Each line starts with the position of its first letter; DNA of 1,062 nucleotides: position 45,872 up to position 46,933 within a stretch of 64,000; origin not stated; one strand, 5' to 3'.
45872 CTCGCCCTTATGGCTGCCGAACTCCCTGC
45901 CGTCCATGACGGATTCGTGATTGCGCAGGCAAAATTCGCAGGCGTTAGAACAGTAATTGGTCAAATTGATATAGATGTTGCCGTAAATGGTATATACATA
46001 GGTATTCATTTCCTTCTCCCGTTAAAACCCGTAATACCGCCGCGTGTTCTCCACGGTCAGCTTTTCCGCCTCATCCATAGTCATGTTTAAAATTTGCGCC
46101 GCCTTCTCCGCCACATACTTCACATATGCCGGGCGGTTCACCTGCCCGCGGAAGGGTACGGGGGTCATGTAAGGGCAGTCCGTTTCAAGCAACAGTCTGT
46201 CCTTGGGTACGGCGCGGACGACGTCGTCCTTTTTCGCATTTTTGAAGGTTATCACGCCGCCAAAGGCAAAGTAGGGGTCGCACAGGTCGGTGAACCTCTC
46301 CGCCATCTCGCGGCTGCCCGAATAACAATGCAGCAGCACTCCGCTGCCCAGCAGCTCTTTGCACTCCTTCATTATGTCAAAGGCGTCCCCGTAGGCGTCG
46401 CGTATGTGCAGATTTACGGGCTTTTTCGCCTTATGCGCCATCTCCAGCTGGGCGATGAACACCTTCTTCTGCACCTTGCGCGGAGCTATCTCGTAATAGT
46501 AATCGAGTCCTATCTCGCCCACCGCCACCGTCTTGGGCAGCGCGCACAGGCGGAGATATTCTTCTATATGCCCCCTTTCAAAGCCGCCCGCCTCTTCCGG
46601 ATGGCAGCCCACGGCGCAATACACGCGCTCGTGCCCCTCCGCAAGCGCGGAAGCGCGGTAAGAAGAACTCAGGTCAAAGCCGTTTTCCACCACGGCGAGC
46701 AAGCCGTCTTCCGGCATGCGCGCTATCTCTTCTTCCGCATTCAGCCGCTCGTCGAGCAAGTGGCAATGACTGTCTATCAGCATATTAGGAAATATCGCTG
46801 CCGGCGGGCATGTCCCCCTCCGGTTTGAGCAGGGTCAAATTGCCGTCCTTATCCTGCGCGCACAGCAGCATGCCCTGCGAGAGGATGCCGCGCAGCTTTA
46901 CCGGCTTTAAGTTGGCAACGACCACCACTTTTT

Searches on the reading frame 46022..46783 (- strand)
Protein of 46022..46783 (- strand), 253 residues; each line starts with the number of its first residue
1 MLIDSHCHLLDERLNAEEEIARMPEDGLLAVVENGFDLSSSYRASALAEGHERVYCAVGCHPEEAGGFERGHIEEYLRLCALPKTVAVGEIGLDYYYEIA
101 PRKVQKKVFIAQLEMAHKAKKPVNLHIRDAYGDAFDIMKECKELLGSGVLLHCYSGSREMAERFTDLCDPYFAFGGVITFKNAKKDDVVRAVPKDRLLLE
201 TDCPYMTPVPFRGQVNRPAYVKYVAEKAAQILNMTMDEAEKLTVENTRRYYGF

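Call 63: search_protein_families(library=pfam, proteins=[window:46022-46783:-], max_evalue=0.00001)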
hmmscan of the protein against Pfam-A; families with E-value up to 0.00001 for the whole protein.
window:46022-46783:- (253 aa): 1 family
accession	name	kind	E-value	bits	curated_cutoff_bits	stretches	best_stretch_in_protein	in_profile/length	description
PF01026.27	TatD_DNase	-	2.1e-75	253.9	27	1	3-252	1-253/253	TatD related DNase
